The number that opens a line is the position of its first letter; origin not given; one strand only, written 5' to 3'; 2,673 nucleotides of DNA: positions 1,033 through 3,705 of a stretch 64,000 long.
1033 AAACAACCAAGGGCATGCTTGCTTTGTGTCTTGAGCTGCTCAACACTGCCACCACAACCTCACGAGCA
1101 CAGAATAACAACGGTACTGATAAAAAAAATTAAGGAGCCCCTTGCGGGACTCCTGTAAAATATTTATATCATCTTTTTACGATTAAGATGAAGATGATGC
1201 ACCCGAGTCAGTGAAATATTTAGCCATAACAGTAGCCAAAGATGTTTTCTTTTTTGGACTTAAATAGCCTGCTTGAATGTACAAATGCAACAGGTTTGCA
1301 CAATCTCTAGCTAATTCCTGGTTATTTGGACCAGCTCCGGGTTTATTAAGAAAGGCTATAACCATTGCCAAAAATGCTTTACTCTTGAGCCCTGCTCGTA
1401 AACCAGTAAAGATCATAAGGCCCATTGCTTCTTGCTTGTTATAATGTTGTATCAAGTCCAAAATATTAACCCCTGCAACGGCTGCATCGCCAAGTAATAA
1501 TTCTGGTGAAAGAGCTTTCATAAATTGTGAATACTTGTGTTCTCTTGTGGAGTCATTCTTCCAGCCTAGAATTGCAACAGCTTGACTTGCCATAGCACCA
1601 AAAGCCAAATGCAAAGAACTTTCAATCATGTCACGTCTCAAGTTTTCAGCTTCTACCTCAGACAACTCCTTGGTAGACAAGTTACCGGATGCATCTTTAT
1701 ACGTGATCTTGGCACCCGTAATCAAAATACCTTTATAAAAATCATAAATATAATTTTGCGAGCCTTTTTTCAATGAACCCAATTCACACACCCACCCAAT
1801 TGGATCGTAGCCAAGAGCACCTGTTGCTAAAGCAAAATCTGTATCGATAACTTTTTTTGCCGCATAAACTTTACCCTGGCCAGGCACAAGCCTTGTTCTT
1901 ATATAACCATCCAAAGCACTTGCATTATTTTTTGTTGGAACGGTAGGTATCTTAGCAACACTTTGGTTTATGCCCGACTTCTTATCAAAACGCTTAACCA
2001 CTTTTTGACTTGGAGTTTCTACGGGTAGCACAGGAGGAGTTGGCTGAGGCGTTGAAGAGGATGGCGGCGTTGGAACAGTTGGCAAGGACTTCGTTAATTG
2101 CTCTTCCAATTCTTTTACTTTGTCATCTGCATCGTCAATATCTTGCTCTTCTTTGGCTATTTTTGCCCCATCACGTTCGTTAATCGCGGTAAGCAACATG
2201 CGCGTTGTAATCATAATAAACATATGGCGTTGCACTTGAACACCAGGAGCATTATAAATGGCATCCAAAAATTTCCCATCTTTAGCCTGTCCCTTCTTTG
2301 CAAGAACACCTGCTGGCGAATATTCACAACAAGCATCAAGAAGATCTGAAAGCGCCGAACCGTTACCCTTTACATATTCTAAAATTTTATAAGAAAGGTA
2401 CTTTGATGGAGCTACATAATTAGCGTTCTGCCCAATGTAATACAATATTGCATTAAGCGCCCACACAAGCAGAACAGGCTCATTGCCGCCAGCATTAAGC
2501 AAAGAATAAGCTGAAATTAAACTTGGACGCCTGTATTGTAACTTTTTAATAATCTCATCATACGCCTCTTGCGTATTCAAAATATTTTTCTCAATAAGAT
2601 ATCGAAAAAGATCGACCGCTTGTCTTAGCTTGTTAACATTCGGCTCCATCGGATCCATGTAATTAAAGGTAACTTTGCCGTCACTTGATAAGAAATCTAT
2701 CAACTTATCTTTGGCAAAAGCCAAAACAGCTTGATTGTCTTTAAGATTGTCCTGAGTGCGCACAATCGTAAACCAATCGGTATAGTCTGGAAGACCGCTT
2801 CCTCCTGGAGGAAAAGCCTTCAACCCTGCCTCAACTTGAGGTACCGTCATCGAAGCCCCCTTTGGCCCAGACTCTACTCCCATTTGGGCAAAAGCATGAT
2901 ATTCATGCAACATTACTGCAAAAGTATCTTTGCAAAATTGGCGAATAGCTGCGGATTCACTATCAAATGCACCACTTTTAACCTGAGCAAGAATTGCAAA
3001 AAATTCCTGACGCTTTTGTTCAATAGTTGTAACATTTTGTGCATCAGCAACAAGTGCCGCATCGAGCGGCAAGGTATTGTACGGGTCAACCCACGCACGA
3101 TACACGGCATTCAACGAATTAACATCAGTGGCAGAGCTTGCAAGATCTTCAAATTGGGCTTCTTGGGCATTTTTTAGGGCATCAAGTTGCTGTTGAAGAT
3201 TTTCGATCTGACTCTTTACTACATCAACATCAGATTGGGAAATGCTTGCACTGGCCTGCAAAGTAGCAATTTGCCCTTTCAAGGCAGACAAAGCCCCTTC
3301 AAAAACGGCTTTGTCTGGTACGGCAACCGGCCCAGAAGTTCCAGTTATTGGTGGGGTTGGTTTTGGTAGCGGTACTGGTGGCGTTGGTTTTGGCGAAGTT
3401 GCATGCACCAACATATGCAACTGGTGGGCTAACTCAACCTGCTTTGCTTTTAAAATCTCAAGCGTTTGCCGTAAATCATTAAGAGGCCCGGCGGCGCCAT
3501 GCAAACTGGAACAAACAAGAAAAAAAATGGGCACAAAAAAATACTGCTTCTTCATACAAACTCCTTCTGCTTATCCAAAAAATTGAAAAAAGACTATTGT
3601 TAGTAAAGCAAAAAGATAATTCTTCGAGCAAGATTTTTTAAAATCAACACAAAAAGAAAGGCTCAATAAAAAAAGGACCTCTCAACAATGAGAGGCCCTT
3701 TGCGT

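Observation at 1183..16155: Conserved amphipathic helix immediately after the signal peptide in three large exported proteins around a lone GspE/PilB ATPase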

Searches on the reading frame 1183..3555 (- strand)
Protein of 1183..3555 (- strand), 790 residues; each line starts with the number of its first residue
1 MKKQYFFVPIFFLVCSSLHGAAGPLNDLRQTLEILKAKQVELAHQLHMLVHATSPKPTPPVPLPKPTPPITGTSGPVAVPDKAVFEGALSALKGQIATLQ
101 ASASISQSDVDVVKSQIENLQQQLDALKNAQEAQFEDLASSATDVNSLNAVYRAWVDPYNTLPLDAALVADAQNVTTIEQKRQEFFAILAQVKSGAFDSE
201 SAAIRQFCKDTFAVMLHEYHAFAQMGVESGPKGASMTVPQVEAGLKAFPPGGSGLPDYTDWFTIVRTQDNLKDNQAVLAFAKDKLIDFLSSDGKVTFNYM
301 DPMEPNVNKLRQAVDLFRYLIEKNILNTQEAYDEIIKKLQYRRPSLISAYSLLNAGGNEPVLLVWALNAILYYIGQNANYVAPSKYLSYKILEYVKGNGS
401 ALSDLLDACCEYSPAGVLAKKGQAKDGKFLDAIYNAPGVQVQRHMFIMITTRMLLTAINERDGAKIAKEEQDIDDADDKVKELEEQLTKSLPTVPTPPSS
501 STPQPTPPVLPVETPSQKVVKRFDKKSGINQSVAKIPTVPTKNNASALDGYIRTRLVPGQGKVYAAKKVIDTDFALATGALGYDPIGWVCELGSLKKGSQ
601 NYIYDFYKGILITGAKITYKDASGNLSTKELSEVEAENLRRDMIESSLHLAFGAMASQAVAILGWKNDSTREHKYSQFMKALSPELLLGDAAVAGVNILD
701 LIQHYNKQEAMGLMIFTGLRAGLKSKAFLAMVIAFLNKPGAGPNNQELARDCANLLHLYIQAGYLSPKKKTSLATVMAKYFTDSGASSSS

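Call 8: search_protein_families(library=pfam, proteins=[window:1183-3555:-], max_evalue=0.01)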
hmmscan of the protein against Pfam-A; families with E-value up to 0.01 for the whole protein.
window:1183-3555:- (790 aa): 2 families
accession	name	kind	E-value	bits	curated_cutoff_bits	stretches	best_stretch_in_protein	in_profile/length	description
PF06810.17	Phage_scaffold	-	0.0038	17.7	35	0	86-139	47-94/170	Phage capsid assembly scaffolding protein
PF01601.21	CoV_S2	-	0.0047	16.1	40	0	85-145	215-275/521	Coronavirus spike glycoprotein S2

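Call 25: search_protein_families(library=ncbifam, proteins=[window:1183-3555:-], max_evalue=10)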
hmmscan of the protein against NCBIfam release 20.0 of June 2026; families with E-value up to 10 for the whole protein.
window:1183-3555:- (790 aa): 12 families
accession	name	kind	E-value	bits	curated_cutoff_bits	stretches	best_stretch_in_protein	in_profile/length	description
NF052682.1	morpho_FcmC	equivalog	0.0026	18.1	90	1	83-142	63-125/159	filament morphology membrane protein FcmC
NF040878.1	SE1561_fam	subfamily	0.016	15.1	40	1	108-138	3-32/46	SE1561 family protein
TIGR04523.1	Mplasa_alph_rch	subfamily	0.016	13.1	270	1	89-149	220-280/745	helix-rich protein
NF033885.1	conj_TraP_IncI1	equivalog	0.017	14.9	135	2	88-142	101-155/217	conjugal transfer protein TraP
NF052320.1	Cbp1_fam_LP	subfamily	0.2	11.1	90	1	89-147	97-155/286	Cbp1 family collagen-binding glycoprotein adhesin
NF038218.1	IcmG_DotF_IVB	equivalog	0.22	11.2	200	2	87-131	117-161/266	type IVB secretion system protein IcmG/DotF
NF045487.1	ASRP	equivalog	0.72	8.4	300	1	88-145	363-420/593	archaea-specific SMC-related protein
TIGR04211.1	SH3_and_anchor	equivalog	1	8.9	65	1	89-150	68-132/198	TIGR04211 family SH3 domain-containing protein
TIGR02168.1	SMC_prok_B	equivalog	1.3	6.6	567.35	1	87-161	288-362/1181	chromosome segregation protein SMC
NF006543.0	PRK09039.1-2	equivalog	1.4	8.6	305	1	83-148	120-185/350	peptidoglycan -binding protein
NF010289.0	PRK13729.1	equivalog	1.5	7.6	504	1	454-520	94-164/474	F-type conjugal transfer pilus assembly protein TraB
NF052504.1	sll1863_fam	domain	4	7.7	35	1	89-141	20-73/93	sll1863 family stress response protein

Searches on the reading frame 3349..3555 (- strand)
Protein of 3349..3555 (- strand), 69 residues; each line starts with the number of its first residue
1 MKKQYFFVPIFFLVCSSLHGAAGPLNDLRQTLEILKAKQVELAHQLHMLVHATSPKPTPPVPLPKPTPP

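Call 25: search_protein_families(library=ncbifam, proteins=[window:3349-3555:-], max_evalue=10)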
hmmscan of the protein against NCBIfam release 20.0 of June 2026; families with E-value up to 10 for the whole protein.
seq(69 aa): 1 family
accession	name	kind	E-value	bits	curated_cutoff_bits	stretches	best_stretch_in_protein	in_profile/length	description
NF038218.1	IcmG_DotF_IVB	equivalog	0.043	13.5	200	1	21-62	157-198/266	type IVB secretion system protein IcmG/DotF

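Call 26: search_protein_families(library=pfam, proteins=[window:3349-3555:-], max_evalue=10)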
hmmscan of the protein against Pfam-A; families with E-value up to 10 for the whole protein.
seq(69 aa): 0 families
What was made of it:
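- On Dockerin: No Pfam hit to the module even at E ≤ 10 (call 26).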

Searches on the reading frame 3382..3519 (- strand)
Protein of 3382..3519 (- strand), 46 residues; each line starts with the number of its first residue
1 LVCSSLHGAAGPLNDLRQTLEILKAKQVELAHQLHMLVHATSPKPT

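Call 41: find_homologous_proteins(query=A6, max_evalue=10)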
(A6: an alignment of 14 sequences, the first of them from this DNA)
Query A6 (14 sequences) (46 aa, profile of the alignment): 1 proteins with E <= 10 among 2727 candidates.
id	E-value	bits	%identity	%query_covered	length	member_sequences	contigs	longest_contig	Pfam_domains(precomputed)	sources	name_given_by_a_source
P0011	2.7e+0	25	-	-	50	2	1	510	-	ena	-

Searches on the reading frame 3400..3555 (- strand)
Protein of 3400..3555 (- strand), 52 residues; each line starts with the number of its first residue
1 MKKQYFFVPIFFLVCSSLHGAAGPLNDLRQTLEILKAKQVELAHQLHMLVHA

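Call 14: find_homologous_proteins(query=A3, max_evalue=10)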
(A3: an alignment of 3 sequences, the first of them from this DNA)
Query A3 (3 sequences): 5 candidates shared short words with the query, none scored E <= 10.
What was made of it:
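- Tried and rejected: Word-indexed homolog searches with module alignments (calls 14, 41) returned nothing useful.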
